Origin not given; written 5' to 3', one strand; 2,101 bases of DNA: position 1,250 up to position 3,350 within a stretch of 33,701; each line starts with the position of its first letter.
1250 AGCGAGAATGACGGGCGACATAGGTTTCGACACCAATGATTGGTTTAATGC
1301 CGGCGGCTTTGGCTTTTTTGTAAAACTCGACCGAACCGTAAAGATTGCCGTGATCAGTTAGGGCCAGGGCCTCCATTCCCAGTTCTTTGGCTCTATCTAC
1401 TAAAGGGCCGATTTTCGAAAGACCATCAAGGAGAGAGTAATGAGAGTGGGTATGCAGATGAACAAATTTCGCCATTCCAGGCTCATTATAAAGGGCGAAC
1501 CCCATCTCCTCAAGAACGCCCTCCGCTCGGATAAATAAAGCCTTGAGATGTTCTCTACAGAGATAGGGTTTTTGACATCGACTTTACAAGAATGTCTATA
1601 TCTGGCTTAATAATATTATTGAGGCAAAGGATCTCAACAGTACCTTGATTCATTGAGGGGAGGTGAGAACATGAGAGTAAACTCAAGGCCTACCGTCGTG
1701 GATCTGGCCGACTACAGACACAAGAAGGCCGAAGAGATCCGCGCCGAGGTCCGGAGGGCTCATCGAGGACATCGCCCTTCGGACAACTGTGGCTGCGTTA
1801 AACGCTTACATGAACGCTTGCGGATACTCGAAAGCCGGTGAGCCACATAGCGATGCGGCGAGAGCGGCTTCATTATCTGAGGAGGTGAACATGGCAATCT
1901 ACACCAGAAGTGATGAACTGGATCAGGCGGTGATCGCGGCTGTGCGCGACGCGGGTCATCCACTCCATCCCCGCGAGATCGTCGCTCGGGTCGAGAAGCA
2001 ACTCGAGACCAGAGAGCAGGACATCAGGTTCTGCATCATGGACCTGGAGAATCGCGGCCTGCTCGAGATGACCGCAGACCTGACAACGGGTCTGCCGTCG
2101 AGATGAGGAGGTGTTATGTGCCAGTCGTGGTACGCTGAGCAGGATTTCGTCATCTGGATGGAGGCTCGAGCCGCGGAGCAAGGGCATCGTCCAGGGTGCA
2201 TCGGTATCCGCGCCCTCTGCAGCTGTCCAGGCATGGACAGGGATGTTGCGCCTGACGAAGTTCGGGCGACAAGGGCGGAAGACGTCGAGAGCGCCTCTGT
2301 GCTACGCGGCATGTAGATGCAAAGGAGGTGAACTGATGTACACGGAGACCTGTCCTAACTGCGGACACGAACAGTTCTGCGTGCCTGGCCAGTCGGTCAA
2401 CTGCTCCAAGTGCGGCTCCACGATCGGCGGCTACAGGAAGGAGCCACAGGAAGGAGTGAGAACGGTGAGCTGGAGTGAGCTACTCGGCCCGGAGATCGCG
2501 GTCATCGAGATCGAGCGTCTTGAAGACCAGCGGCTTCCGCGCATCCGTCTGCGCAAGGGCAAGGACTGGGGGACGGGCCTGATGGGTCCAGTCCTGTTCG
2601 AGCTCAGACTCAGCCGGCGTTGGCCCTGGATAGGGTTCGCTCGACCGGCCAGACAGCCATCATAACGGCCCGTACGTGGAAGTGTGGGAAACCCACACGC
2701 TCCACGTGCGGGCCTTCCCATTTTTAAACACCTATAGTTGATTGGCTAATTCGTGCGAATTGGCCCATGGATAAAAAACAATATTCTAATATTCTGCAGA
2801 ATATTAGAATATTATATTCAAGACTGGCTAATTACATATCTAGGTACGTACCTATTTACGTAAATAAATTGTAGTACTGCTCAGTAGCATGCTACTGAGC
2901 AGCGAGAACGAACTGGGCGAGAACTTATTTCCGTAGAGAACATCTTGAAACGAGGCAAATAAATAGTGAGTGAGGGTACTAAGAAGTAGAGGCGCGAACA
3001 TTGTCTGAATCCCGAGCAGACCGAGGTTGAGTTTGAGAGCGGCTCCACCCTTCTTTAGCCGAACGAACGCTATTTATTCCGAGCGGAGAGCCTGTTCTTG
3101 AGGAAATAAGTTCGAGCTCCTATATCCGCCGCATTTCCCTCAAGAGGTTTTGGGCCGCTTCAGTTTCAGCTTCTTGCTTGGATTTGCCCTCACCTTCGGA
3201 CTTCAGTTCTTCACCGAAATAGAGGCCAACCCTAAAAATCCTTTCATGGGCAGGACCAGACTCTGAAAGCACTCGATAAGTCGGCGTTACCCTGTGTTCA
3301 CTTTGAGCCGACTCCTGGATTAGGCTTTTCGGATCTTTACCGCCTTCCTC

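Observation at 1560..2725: Self-contained high-GC four-ORF micro-operon of unknown function between rnc and dnaE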

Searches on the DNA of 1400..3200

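Call 18: search_rna_families(source=window, start=1400, end=3200, threshold=evalue, max_evalue=10)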
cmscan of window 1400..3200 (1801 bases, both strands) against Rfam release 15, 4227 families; matches with E-value up to 10: 9.
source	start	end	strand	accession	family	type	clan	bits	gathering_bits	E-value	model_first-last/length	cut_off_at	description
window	2773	2818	-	RF03589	mir-5583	Gene; miRNA;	-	32.9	80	0.0033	1-59/59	no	mir-5583 microRNA precursor family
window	2775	2820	+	RF03589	mir-5583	Gene; miRNA;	-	31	80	0.0095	1-59/59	no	mir-5583 microRNA precursor family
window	2758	2833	+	RF03845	mir-3327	Gene; miRNA;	-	19.7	85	2.8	1-89/89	no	mir-3327 microRNA precursor family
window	1921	1942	+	RF03139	S4-Bacteroidia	Cis-reg; leader;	CL00119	18.7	34.7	0.63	1-34/34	no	S4-Bacteroidia ribosomal protein leader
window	2774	2817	-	RF03818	MIR7994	Gene; miRNA;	-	18.5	100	2.8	1-90/90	no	MIR7994 microRNA precursor family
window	2061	2101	-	RF03595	mir-3569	Gene; miRNA;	-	17.7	50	3.2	1-58/58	no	mir-3569 microRNA precursor family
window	2758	2835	+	RF03818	MIR7994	Gene; miRNA;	-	17.7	100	4.5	1-90/90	no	MIR7994 microRNA precursor family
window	2797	2886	+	RF00418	SNORA58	Gene; snRNA; snoRNA; HACA-box;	CL00036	17.5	75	2.9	1-136/136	no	Small nucleolar RNA SNORA58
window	2906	3007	+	RF02191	TCL6_1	Gene; lncRNA;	-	14.6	60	3.6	1-113/113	no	T-cell leukemia/lymphoma 6 conserved region 1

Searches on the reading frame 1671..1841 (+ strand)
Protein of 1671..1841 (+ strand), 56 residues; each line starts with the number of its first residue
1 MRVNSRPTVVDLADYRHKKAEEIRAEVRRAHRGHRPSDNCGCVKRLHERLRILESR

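Call 7: search_protein_families(library=pfam, proteins=[window:1671-1841:+], max_evalue=1)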
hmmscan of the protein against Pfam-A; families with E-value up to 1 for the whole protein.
window:1671-1841:+ (56 aa): 0 families

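Call 28: search_protein_families(library=phrogs, proteins=[window:1671-1841:+], max_evalue=1)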
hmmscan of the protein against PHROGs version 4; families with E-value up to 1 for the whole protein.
window:1671-1841:+ (56 aa): 0 families

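Call 29: search_protein_families(library=padloc, proteins=[window:1671-1841:+], max_evalue=1)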
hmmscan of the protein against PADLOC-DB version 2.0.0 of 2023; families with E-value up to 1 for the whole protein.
window:1671-1841:+ (56 aa): 0 families

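Call 31: search_protein_families(library=ncbifam, proteins=[window:1671-1841:+], max_evalue=1)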
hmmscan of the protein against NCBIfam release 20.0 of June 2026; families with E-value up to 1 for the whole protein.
window:1671-1841:+ (56 aa): 0 families

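Call 82: search_solved_structures(query=window:1671-1838:+, max_evalue=10)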
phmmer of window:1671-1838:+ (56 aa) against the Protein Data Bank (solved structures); distinct sequences matched with E-value up to 10: 0.

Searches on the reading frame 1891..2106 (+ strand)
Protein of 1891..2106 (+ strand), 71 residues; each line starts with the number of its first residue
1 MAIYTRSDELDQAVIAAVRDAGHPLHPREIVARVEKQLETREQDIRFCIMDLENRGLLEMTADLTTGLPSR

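Call 7: search_protein_families(library=pfam, proteins=[window:1891-2106:+], max_evalue=1)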
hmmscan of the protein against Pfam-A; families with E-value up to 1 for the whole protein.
window:1891-2106:+ (71 aa): 3 families
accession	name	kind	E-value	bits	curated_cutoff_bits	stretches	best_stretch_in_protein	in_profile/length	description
PF03965.22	Penicillinase_R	-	0.096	13.5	22.6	1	10-61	4-54/115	Penicillinase repressor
PF13463.12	HTH_27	-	0.1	13.4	22.2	1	15-63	9-53/68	Winged helix DNA-binding domain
PF16007.11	DUF4777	-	0.13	13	34.4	1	11-46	6-41/66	Domain of unknown function (DUF4777)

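Call 9: find_encoding_contigs(protein=window:1891-2103:+, flank=10000, max_places=10)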
Protein window:1891-2103:+ (71 aa): 17 contigs read that carry it; 10 places shown.
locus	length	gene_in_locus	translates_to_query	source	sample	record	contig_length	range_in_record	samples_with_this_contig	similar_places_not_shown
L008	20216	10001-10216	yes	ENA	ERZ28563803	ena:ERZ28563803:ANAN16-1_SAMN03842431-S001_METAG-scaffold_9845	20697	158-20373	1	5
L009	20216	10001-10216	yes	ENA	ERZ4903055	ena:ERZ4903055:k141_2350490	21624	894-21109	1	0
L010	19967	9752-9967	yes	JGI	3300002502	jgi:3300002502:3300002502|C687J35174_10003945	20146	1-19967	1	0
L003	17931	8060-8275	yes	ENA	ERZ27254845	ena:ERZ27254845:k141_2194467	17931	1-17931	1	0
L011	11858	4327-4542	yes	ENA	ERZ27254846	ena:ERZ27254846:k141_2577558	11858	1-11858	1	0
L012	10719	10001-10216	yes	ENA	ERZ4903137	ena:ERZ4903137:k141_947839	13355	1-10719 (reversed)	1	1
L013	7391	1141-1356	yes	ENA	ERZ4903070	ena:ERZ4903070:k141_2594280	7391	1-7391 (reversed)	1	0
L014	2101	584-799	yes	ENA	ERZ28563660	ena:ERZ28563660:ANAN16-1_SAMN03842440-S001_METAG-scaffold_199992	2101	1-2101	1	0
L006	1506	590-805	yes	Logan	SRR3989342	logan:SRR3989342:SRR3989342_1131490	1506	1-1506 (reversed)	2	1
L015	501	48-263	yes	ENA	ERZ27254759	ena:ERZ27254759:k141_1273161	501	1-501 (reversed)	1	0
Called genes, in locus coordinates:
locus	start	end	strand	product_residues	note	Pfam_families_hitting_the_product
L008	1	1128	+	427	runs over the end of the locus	?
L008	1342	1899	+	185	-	PF02357:NusG, PF00467:KOW (weak)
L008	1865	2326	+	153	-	PF03946:Ribosomal_L11_N, PF00298:Ribosomal_L11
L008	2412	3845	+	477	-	PF02934:GatB_N, PF02637:GatB_Yqey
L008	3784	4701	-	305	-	PF01745:IPT (weak), PF01715:IPPT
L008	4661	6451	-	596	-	PF07973:tRNA_SAD, PF00587:tRNA-synt_2b, PF03129:HGTP_anticodon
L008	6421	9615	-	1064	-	PF02811:PHP, PF07733:DNA_pol3_alpha, PF17657:DNA_pol3_finger, PF14579:HHH_6, PF01336:tRNA_anti-codon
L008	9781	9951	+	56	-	-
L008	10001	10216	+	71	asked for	-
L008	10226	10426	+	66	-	-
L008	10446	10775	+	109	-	-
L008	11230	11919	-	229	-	PF14622:Ribonucleas_3_3, PF00636:Ribonuclease_3, PF22892:DSRM_MRPL44 (weak), PF00035:dsrm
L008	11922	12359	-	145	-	PF01029:NusB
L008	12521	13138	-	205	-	PF01351:RNase_HII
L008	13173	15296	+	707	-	PF00005:ABC_tran (faint), PF02463:SMC_N, PF13175:AAA_15, PF13476:AAA_23, PF13555:AAA_29 (weak), PF13304:AAA_21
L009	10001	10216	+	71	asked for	-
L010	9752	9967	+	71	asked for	-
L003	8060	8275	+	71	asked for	-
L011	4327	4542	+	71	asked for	-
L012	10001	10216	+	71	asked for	-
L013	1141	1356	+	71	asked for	-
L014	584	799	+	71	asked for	-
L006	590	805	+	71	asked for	-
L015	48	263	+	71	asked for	-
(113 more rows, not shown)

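Call 28: search_protein_families(library=phrogs, proteins=[window:1891-2106:+], max_evalue=1)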
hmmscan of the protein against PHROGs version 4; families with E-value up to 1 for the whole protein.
window:1891-2106:+ (71 aa): 4 families
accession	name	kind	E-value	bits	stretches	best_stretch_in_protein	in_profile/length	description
phrog_2440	-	transcription regulation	0.17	12.8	1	9-61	28-78/126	transcriptional regulator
phrog_13027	-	transcription regulation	0.23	12.4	1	27-60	89-122/127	transcriptional regulator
phrog_1439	-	unknown function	0.29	11.9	1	9-43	103-137/139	-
phrog_14296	-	DNA, RNA and nucleotide metabolism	0.29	11.1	1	14-60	332-377/417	DNA primase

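Call 29: search_protein_families(library=padloc, proteins=[window:1891-2106:+], max_evalue=1)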
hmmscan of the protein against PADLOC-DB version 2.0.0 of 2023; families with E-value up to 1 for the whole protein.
window:1891-2106:+ (71 aa): 1 family
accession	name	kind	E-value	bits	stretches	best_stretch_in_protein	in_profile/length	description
PDLC01866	CARF3--CARF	-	0.0022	16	1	6-63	136-188/207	-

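Call 31: search_protein_families(library=ncbifam, proteins=[window:1891-2106:+], max_evalue=1)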
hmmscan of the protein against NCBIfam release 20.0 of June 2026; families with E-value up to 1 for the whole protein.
window:1891-2106:+ (71 aa): 1 family
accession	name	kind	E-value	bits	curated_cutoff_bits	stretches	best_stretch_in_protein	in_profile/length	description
NF008296.0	PRK11083.1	equivalog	0.11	11.9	273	1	5-43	82-123/228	two-component system response regulator CreB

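Call 70: predict_structure(protein=window:1891-2103:+)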
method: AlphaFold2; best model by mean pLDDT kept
length: 71 residues; sequences in the alignment: 1
mean_pLDDT: 75.3   pTM: 0.46
mean pLDDT of the five models: 75.3, 74.1, 74.1, 69.3, 61.6
residues with pLDDT >= 90: 16; 70-90: 36; 50-70: 13; < 50: 6
segments of 3 or more residues with pLDDT < 50: 1-4
pLDDT, mean of each block of 10 residues (from residue 1): 55 77 81 88 92 82 55 45
secondary structure, 60 per line:
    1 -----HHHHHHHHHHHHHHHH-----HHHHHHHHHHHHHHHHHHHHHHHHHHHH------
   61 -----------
elements in order: H6-21 H27-54

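Call 77: search_solved_structures(query=window:1891-2103:+, max_evalue=10)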
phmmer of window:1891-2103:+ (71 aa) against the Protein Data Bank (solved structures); distinct sequences matched with E-value up to 10: 1.
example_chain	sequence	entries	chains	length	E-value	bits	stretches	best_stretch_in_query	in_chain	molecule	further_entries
8her_B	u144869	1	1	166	1.2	13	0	33-64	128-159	Anti-sigma factor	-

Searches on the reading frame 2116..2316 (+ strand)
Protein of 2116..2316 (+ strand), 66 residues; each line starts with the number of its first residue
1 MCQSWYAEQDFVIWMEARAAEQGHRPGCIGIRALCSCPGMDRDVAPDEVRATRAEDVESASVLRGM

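Call 7: search_protein_families(library=pfam, proteins=[window:2116-2316:+], max_evalue=1)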
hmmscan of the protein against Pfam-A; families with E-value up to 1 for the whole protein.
window:2116-2316:+ (66 aa): 0 families

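Call 28: search_protein_families(library=phrogs, proteins=[window:2116-2316:+], max_evalue=1)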
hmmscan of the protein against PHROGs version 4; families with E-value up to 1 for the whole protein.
window:2116-2316:+ (66 aa): 1 family
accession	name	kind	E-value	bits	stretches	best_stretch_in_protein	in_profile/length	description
phrog_22143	-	unknown function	0.057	14.5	1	3-62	28-84/156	-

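Call 29: search_protein_families(library=padloc, proteins=[window:2116-2316:+], max_evalue=1)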
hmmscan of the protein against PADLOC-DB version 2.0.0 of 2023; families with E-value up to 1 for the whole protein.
window:2116-2316:+ (66 aa): 0 families

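Call 31: search_protein_families(library=ncbifam, proteins=[window:2116-2316:+], max_evalue=1)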
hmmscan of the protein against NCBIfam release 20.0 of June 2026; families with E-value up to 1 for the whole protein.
window:2116-2316:+ (66 aa): 0 families

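Call 83: search_solved_structures(query=window:2116-2313:+, max_evalue=10)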
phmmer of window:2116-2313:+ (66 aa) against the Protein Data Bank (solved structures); distinct sequences matched with E-value up to 10: 1.
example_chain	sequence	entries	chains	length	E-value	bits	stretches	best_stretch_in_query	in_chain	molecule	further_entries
2rmn_A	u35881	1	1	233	0.57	13.8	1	28-56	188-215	Tumor protein 63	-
